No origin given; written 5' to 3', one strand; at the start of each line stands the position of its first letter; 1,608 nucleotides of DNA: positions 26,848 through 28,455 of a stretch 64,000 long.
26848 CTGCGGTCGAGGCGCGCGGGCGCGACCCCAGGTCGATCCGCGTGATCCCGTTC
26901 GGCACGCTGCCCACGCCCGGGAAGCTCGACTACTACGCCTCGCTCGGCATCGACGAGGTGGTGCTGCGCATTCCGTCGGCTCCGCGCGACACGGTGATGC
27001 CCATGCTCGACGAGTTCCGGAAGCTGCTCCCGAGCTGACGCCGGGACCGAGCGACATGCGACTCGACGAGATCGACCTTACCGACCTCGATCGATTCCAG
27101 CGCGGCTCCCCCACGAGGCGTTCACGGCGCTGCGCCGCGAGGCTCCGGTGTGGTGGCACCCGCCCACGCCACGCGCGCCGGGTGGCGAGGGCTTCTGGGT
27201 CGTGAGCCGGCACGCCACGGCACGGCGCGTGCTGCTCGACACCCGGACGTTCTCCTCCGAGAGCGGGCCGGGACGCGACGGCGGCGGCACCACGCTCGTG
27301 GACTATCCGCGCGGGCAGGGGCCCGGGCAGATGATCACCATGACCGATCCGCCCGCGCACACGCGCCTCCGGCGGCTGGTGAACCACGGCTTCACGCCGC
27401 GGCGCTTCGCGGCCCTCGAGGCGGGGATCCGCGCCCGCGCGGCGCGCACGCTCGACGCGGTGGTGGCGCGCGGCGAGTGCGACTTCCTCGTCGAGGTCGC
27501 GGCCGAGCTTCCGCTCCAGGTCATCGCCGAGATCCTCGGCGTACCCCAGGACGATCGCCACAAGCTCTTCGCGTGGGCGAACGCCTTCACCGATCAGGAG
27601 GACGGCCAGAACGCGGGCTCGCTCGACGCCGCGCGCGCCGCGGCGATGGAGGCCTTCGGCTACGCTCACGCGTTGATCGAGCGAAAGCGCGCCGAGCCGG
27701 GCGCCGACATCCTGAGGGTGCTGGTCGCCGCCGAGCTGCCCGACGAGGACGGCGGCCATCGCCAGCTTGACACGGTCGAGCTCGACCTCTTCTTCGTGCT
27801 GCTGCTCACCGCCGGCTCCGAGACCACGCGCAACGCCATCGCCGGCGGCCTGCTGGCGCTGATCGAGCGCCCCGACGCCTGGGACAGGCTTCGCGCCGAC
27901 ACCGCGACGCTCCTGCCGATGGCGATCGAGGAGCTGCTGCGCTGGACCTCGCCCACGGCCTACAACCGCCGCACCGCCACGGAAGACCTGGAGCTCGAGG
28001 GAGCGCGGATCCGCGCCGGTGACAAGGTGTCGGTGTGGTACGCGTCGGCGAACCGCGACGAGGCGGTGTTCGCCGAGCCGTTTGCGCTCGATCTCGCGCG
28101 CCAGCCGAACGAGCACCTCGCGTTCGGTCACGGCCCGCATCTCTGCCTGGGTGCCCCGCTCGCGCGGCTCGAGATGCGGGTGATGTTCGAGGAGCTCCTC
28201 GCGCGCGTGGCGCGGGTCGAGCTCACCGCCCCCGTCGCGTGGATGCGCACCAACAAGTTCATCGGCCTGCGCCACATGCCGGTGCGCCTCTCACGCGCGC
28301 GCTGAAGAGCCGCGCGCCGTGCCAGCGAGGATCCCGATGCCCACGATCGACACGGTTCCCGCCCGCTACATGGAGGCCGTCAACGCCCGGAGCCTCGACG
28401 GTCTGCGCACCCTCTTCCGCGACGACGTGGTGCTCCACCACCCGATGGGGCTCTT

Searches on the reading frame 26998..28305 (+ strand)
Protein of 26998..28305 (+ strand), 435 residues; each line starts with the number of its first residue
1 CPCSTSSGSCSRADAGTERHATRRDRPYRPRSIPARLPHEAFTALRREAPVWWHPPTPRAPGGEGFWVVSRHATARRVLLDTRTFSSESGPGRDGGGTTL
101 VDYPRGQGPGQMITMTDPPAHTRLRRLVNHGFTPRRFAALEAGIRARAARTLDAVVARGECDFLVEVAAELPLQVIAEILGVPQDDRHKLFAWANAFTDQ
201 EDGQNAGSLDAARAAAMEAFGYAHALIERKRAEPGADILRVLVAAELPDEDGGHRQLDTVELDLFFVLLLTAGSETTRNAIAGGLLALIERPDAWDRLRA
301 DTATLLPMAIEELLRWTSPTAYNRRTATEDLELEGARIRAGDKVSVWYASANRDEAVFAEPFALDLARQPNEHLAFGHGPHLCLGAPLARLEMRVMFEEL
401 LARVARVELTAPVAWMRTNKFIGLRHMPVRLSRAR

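Call 7: search_protein_families(library=pfam, proteins=[window:26998-28305:+])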
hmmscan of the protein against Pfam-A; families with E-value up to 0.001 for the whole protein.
window:26998-28305:+ (435 aa): 1 family
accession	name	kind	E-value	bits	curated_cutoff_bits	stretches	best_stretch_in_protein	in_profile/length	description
PF00067.27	p450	-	2.9e-28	99.3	22.8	1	213-403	210-431/462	Cytochrome P450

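Call 30: search_solved_structures(query=window:26998-28305:+, max_evalue=1e-10)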
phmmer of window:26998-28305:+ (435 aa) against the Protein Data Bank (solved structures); distinct sequences matched with E-value up to 1e-10: 400 (the best 60 are shown).
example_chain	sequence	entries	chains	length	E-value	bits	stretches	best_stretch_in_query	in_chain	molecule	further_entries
8vxi_A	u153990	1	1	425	4.6e-122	411.3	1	36-435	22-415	CYP125MRCA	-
8vxg_A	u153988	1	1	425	4.4e-121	408.1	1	36-435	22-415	CYP125MRCA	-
5li6_A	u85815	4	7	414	2.4e-107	362.8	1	37-431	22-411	Putative cytochrome P450 126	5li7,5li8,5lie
2wm4_A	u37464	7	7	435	2.8e-79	270.3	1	40-430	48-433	PUTATIVE CYTOCHROME P450 124 | Methyl-branched lipid omega-hydroxylase | CYP124 in complex with inhibitor carbethoxyhexyl imidazole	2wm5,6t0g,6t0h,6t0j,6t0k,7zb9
6t0f_A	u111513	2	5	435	3.7e-79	270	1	40-430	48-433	Methyl-branched lipid omega-hydroxylase | CYP124 in complex with inhibitor compound 5'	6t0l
8fjo_A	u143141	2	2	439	3.6e-77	263.4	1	41-433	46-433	Cytochrome P450 124A1, Cyp124A1 | Cytochrome P450 124A1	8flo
6cvc_A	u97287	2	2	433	5.7e-77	262.7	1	41-433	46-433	Cytochrome P450 124A1, Cyp124A1 | Cytochrome P450 124A1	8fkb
8gdi_A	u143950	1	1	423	1.2e-76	261.6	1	41-430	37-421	Cytochrome P450 124A1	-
5dqn_A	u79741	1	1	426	2.4e-73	250.8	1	35-428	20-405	Cytochrome P450 CYP125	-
4apy_A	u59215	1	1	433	3.4e-73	250.3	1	35-428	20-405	P450 HEME-THIOLATE PROTEIN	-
7qwn_A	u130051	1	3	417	8.7e-73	249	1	33-429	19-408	Steroid C26-monooxygenase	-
7r1i_A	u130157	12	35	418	8.7e-73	249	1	33-429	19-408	Steroid C26-monooxygenase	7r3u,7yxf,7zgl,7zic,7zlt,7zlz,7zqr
2xn8_A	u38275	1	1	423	8.9e-73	248.9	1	33-429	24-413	PUTATIVE CYTOCHROME P450 125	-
2xc3_A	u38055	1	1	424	9e-73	248.9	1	33-429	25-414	PUTATIVE CYTOCHROME P450 125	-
2x5l_A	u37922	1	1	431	9.7e-73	248.8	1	33-429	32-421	PUTATIVE CYTOCHROME P450 125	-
3ivy_A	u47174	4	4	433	9.8e-73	248.8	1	33-429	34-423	Cytochrome P450 CYP125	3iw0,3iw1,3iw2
2x5w_A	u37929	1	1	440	1e-72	248.7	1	33-429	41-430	PUTATIVE CYTOCHROME P450 125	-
4l0e_A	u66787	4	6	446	7.6e-70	239.3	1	38-432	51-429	P450 monooxygenase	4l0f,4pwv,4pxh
6bld_A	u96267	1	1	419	3.8e-66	227.1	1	39-428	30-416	Cytochrome P450 268A2 Cyp268A2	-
2xkr_A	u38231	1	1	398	5.2e-64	220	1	111-430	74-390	PUTATIVE CYTOCHROME P450 142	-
2yoo_A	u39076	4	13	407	4.3e-61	210.4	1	107-430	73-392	P450 HEME-THIOLATE PROTEIN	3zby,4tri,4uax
7smz_A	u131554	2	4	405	6.4e-60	206.6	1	111-431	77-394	Cytochrome P450 142A3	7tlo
7sh5_A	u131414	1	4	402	9.1e-59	202.8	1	111-431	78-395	Cytochrome P450 142A3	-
8gue_A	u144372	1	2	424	4.5e-58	200.5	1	38-435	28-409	Cytochrome P450 monooxygenase PikC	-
7xbm_A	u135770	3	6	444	5.7e-58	200.1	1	38-435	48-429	Cytochrome P450 monooxygenase PikC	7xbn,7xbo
2bvj_A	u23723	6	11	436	9.1e-58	199.5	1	38-435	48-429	CYTOCHROME P450 MONOOXYGENASE | CYTOCHROME P450 HYDROXYLASE PIKC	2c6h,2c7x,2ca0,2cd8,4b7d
8eul_A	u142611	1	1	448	1.4e-57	198.8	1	41-434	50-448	Cytochrome P450-terp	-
3rwl_A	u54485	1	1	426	1.5e-57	198.8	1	40-431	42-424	Cytochrome P450 alkane hydroxylase 1 CYP153A7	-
2vz7_A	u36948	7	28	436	1.5e-57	198.8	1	38-435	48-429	CYTOCHROME P450 MONOOXYGENASE | CYTOCHROME P450 HYDROXYLASE PIKC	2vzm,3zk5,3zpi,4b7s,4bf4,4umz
2whw_A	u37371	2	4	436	1.7e-57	198.6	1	38-435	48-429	CYTOCHROME P450 MONOOXYGENASE | CYTOCHROME P450 HYDROXYLASE PIKC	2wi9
1cpt_A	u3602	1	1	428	1.8e-57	198.5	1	41-434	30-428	CYTOCHROME P450-TERP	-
8euh_A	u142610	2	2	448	2e-57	198.4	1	41-434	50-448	Cytochrome P450-terp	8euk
4yzr_A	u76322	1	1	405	1e-56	196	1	115-433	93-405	Polyketide biosynthesis cytochrome P450 PksS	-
2wgy_A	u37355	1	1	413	1e-56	196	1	38-416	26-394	CYTOCHROME P450 130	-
4rm4_A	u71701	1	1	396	1.7e-56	195.3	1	110-425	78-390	Cytochrome P450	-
2wh8_A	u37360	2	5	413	3.1e-56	194.4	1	38-416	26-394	PUTATIVE CYTOCHROME P450 130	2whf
2uuq_A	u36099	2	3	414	3.1e-56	194.4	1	38-416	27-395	CYTOCHROME P450 130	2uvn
7y9o_A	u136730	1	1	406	4e-56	194.1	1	44-432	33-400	Cytochrome P450 monooxygenase YjiB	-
5cje_A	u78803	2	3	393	1.1e-55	192.6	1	38-430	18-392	Cytochrome P450 hydroxylase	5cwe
5l90_A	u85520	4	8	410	1.3e-55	192.4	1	45-410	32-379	Cytochrome P450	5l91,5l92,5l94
8w6z_A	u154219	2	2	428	2.5e-55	191.4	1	36-431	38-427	Cytochrome P450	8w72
3tkt_A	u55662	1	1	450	3e-55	191.2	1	40-431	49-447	Cytochrome P450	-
8yhn_A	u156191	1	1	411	4.7e-55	190.5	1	38-411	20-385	Cytochrome P450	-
7y97_A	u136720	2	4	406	5.2e-55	190.4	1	44-432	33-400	Cytochrome P450 monooxygenase YjiB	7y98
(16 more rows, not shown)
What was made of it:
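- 27056..28305 (+): CYP125/CYP126/CYP124-clan P450. This assembly has a 1-nt deletion in a C-run at about 27105-27109. PDB: CYP125MRCA 4.6e-122, CYP126 2.4e-107, CYP124, CYP125 (call 30).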

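Call 82: search_protein_families(library=ncbifam, proteins=[window:27148-28305:+], max_evalue=1e-15)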
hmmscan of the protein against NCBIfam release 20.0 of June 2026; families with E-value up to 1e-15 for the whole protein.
window:27148-28305:+ (385 aa): 6 families
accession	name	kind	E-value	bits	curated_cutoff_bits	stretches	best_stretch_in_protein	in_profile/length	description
NF041177.1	Cyp119_Thmprot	equivalog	4.1e-56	190.3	680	1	17-361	21-347/368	cytochrome P450 Cyp119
NF041802.1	P450_SolI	exception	6.6e-48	163.2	850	1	62-375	109-416/424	solanimycin biosynthesis cytochrome P450 SolI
NF045816.1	PentlenlactSyn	equivalog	1.9e-45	155.2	700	1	12-368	34-380/396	pentalenolactone synthase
TIGR04458.1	CYP450_TxtE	equivalog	7.4e-41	140.1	500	1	63-381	84-402/403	4-nitrotryptophan synthase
TIGR04515.1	P450_rel_GT_act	subfamily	2.7e-40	138.9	343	1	15-379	52-385/386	P450-derived glycosyltransferase activator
TIGR04538.1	P450_cycloAA_1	subfamily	2.3e-32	112.3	500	1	70-361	76-373/395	cytochrome P450, cyclodipeptide synthase-associated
